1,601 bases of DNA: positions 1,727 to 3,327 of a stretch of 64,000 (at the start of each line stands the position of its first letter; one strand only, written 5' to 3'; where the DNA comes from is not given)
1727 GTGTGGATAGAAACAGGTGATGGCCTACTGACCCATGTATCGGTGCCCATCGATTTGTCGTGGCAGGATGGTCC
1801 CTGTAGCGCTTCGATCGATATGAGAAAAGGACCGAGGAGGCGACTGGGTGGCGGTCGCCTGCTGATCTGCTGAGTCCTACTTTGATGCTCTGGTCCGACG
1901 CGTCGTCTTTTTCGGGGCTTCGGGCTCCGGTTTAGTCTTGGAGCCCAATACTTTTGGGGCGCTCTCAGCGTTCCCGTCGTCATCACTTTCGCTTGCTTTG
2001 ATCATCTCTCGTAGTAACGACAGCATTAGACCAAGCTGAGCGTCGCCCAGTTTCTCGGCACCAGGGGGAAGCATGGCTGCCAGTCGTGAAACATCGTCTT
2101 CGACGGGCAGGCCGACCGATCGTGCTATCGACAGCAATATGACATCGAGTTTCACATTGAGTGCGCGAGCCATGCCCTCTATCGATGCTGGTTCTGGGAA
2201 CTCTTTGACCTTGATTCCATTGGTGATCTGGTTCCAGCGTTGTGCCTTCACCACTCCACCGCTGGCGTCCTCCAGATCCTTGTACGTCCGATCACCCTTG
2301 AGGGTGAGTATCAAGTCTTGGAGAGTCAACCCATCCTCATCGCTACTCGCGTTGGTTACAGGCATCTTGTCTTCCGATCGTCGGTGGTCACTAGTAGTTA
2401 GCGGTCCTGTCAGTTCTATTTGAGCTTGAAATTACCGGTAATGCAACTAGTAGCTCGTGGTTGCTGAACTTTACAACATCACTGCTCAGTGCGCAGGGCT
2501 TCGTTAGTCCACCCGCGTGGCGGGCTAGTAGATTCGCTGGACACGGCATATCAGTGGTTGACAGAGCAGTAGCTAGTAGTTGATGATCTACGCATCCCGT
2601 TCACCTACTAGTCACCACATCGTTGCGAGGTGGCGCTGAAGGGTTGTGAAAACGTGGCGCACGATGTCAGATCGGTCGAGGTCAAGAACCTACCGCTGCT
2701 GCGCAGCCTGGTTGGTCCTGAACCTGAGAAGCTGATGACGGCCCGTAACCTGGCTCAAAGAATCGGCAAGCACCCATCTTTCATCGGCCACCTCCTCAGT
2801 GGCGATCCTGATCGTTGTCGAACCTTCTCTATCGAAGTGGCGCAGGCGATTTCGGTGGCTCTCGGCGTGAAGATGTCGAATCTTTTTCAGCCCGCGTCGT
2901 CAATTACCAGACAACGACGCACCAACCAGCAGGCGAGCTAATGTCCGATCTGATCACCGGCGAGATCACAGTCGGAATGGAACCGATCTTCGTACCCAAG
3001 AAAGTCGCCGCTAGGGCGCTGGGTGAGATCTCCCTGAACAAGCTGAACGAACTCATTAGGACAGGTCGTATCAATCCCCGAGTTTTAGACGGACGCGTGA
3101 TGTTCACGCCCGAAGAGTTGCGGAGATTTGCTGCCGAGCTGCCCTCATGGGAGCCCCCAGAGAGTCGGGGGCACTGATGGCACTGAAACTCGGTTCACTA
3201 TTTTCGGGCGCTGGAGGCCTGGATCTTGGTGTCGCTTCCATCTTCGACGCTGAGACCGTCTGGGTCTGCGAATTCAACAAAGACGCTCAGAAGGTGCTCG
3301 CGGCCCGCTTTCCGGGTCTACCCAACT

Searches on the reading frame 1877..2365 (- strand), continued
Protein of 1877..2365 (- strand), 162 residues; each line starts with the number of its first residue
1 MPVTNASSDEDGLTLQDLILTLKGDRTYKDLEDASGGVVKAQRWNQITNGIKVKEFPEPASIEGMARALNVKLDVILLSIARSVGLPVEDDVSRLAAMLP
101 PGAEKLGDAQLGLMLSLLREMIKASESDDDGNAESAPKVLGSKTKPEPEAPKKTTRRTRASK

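Call 55: get_annotated_region(hit=H48, flank=1200)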
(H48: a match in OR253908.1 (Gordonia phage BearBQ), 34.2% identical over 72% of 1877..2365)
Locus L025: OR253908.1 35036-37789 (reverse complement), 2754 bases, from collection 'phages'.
description: Gordonia phage BearBQ, complete genome.
organism: Gordonia phage BearBQ (NCBI taxid 3075157)
taxonomy: Viruses; Duplodnaviria; Heunggongvirae; Uroviricota; Caudoviricetes
host: Gordonia terrae 3612; source: soil; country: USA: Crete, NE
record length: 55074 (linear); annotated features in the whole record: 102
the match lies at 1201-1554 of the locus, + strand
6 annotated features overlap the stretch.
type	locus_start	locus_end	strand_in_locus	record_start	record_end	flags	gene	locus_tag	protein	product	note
CDS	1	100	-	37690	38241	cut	53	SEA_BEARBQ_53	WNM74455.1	hypothetical protein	-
CDS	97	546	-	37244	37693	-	52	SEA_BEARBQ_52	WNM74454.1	G-I-Y Y-I-G endonuclease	-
CDS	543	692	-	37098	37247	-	51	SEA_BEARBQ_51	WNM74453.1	hypothetical protein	-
CDS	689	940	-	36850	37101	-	50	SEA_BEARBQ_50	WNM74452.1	helix-turn-helix DNA binding domain protein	-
CDS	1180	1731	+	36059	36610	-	49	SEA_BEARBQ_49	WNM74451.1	immunity repressor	-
CDS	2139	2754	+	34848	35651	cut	48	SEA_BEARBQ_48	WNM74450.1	hypothetical protein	-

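Call 56: get_annotated_region(hit=H51, flank=1200)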
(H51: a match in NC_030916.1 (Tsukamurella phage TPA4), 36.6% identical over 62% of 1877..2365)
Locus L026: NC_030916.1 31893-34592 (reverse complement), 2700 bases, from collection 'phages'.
description: Tsukamurella phage TPA4, complete genome.
organism: Tsukamurella phage TPA4 (NCBI taxid 1647476)
taxonomy: Viruses; Duplodnaviria; Heunggongvirae; Uroviricota; Caudoviricetes
host: Tsukamurella paurometabola strain CON55; source: -; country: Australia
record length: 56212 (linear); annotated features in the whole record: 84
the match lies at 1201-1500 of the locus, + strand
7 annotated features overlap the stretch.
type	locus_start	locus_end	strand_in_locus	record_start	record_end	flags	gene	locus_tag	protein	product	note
CDS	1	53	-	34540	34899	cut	-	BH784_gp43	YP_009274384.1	hypothetical protein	Orf43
CDS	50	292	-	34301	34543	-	-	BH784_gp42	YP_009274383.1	hypothetical protein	Orf42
CDS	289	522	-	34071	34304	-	-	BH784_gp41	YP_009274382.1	hypothetical protein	Orf41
CDS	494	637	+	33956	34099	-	-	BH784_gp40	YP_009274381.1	hypothetical protein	Orf40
CDS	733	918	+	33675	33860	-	-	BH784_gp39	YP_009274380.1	hypothetical protein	Orf39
CDS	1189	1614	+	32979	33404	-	-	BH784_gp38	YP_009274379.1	transcriptional repressor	Orf38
CDS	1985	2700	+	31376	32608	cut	-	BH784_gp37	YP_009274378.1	tyrosine-type recombinase/integrase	Orf37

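Call 57: get_annotated_region(hit=H52, flank=1200)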
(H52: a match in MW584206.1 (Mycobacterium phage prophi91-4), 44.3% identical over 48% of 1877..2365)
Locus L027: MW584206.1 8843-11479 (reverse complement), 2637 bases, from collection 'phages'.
description: Mycobacterium phage prophi91-4, complete genome.
organism: Mycobacterium phage prophi91-4 (NCBI taxid 2813227)
taxonomy: Viruses; Duplodnaviria; Heunggongvirae; Uroviricota; Caudoviricetes
host: Mycobacterium abscessus GD91; source: -; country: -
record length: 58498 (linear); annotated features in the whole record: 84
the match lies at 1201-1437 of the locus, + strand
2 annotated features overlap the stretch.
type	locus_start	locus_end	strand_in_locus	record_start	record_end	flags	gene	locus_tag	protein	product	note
CDS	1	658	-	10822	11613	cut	13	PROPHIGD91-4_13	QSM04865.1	antirepressor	-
CDS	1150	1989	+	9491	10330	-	12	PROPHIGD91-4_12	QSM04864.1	immunity repressor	-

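Call 58: get_annotated_region(hit=H25, flank=1200)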
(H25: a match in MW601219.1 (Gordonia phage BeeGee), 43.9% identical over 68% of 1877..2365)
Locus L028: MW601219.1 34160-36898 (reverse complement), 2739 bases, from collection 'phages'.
description: Gordonia phage BeeGee, complete genome.
organism: Gordonia phage BeeGee (NCBI taxid 2816464)
taxonomy: Viruses; Duplodnaviria; Heunggongvirae; Uroviricota; Caudoviricetes
host: Gordonia terrae 3612; source: -; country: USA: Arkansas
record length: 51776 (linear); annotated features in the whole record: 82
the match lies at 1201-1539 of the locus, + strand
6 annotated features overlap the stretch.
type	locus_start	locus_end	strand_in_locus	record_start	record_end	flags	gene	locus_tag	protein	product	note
CDS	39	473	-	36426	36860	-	51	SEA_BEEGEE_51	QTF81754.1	hypothetical protein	-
CDS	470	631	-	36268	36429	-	50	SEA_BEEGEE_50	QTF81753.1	hypothetical protein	-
CDS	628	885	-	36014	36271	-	49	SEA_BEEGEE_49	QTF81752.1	helix-turn-helix DNA binding domain protein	-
CDS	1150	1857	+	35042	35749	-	48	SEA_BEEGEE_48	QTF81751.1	hypothetical protein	-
CDS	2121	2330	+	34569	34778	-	47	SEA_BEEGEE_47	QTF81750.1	hypothetical protein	-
CDS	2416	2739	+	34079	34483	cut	46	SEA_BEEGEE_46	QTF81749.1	hypothetical protein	-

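Call 59: get_annotated_region(hit=H47, flank=1200)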
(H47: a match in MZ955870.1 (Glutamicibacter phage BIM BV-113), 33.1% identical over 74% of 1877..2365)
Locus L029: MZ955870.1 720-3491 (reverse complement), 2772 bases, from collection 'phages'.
description: Glutamicibacter phage BIM BV-113, complete genome.
organism: Glutamicibacter phage BIM BV-113 (NCBI taxid 2872631)
taxonomy: Viruses; Duplodnaviria; Heunggongvirae; Uroviricota; Caudoviricetes
host: Glutamicibacter halophytocola; source: soil; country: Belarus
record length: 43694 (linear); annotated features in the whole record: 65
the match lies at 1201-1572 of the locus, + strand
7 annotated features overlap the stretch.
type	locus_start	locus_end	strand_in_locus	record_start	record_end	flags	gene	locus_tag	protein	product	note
CDS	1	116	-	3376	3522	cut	-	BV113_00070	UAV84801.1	hypothetical protein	-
CDS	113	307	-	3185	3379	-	-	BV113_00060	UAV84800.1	putative helix-turn-helix DNA binding domain protein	-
CDS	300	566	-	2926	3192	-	-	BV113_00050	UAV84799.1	hypothetical protein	-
CDS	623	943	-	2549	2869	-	-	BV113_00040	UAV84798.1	putative helix-turn-helix DNA binding domain protein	-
CDS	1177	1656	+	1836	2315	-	-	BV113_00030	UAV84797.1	putative helix-turn-helix DNA binding domain protein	-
CDS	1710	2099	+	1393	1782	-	-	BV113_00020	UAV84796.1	putative metallopeptidase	-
CDS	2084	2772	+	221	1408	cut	-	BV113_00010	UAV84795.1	putative tyrosine integrase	-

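Call 64: predict_structure(alignment_id=A2)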
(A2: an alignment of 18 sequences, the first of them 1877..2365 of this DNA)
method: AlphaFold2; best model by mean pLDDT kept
length: 162 residues; sequences in the alignment: 18
mean_pLDDT: 52.9   pTM: 0.24
mean pLDDT of the five models: 52.9, 52.7, 52.5, 49.3, 46.6
residues with pLDDT >= 90: 0; 70-90: 4; 50-70: 100; < 50: 58
segments of 3 or more residues with pLDDT < 50: 1-13, 52-59, 91-93, 129-145, 147-150, 152-158, 160-162
pLDDT, mean of each block of 10 residues (from residue 1): 38 53 59 57 60 49 59 65 57 51 54 65 57 39 42 45 39
secondary structure, 60 per line:
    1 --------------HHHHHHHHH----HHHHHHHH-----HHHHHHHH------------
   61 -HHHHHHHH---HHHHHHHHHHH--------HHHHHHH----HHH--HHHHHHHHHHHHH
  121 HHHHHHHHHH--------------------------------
elements in order: H15-23 H28-35 H41-48 H62-69 H73-83 H92-98 H108-130
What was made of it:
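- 1877..2365 (-): gp3, annotated immunity repressor (162 aa). It has a predicted five-helix HTH-like N-terminal half with the putative recognition helix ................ The AlphaFold model has low confidence (pLDDT 53), so only its helix pattern is used (call 64).
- Tried and rejected: The AlphaFold model of gp3 with 18 sequences reached only pLDDT 53 (call 64), so I ran no fold search.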

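Call 65: search_solved_structures(query=A2, max_evalue=10, show_alignments=2)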
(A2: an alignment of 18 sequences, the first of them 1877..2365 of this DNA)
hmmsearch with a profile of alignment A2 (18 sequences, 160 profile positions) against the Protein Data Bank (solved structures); distinct sequences matched with E-value up to 10: 3.
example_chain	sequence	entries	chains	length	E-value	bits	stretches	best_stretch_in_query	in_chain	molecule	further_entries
5kca_A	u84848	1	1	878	0.34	14.1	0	14-29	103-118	Cerebellin-1,Cerebellin-1,Cerebellin-1,Glutamate receptor ionotropic, delta-2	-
9lgh_W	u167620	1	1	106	1.8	11.7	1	99-152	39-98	Spore coat protein W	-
8eas_A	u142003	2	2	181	4.6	10.4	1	101-158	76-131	Vacuolar ATPase assembly protein VMA22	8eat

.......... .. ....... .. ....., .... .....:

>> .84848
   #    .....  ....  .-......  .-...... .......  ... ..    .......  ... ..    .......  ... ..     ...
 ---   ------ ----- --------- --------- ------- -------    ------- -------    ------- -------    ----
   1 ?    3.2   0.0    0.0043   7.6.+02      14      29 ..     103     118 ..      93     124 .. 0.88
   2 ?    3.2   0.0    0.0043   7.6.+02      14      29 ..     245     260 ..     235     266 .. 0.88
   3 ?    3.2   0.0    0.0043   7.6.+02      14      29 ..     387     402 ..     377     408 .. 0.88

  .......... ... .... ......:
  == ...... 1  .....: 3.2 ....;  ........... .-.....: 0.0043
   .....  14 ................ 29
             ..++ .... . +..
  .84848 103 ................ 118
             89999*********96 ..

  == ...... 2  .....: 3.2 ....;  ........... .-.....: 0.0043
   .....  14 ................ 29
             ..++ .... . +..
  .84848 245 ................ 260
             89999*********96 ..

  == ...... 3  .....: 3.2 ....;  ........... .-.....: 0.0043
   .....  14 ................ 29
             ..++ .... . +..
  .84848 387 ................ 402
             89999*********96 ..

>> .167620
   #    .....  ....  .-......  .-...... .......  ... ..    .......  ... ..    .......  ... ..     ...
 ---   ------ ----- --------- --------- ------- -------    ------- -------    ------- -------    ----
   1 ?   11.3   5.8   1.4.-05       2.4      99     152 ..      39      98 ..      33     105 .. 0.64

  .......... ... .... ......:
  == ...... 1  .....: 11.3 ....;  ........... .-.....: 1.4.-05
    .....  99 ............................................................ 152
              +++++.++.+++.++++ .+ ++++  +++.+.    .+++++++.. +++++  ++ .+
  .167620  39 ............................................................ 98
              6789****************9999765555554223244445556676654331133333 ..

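Call 66: search_protein_families(library=pfam, alignment_id=A2, max_evalue=1)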
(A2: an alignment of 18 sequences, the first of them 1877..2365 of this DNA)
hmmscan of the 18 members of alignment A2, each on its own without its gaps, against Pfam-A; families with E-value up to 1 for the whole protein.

A. member 1, window:1877-2365:- (162 aa): 1 family
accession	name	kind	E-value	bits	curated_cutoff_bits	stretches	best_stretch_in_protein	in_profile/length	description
PF09999.14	DUF2240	-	0.18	11.9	22.3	1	60-91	107-140/144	Uncharacterized protein conserved in archaea (DUF2240)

B. families by the number of members that match (of 18 scanned): 8 families
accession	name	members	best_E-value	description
PF13560.12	HTH_31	7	0.0076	Helix-turn-helix domain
PF06413.17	Neugrin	2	0.071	Neugrin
PF22564.2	HAAS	1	0.0019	HAAS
PF08287.16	DASH_Spc19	1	0.039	Spc19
PF24752.1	DUF7697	1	0.081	Family of unknown function (DUF7697)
PF11053.13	DNA_Packaging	1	0.096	Terminase DNA packaging enzyme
PF09999.14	DUF2240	1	0.18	Uncharacterized protein conserved in archaea (DUF2240)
PF10627.14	CsgE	1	0.2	Curli assembly protein CsgE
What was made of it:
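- Tried and rejected: Pfam gave only weak HTH_31 hits, in 7 of 18 homologues (call 66).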

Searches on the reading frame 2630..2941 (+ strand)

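Call 7: search_protein_families(library=pfam, proteins=[window:2630-2941:+], max_evalue=0.01)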
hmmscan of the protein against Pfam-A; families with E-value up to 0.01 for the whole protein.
window:2630-2941:+ (103 aa): 2 families
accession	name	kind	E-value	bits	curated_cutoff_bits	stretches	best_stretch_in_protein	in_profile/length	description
PF01381.28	HTH_3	-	0.00066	20.1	23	1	34-82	8-52/55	Helix-turn-helix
PF13443.12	HTH_26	-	0.0053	17.4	22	1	34-86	9-58/63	Cro/C1-type HTH DNA-binding domain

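Call 41: search_protein_families(library=phrogs, proteins=[window:2654-2941:+], max_evalue=0.001)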
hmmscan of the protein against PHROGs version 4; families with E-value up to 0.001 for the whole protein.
window:2654-2941:+ (95 aa): 1 family
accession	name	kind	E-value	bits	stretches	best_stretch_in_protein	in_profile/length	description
phrog_1373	-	transcription regulation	0.00028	21.9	1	28-91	77-136/166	transcriptional regulator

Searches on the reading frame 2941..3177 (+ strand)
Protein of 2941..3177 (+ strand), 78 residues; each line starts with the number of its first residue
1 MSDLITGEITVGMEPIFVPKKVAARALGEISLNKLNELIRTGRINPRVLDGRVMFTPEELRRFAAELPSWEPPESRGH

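Call 7: search_protein_families(library=pfam, proteins=[window:2941-3177:+], max_evalue=0.01)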
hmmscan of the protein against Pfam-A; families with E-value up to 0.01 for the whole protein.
window:2941-3177:+ (78 aa): 1 family
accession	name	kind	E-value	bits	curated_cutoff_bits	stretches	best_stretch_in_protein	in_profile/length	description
PF12728.13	HTH_17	-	0.00028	21.5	27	1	23-66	7-49/51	Helix-turn-helix domain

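Call 41: search_protein_families(library=phrogs, proteins=[window:2941-3177:+], max_evalue=0.001)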
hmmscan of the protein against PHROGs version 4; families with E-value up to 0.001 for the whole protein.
window:2941-3177:+ (78 aa): 2 families
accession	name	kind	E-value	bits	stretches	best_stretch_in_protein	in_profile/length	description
phrog_33884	-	DNA, RNA and nucleotide metabolism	3.3e-05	25.4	1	10-69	72-130/135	HTH DNA binding protein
phrog_66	-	integration and excision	0.00046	21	1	12-77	88-153/412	excisionase and transcriptional regulator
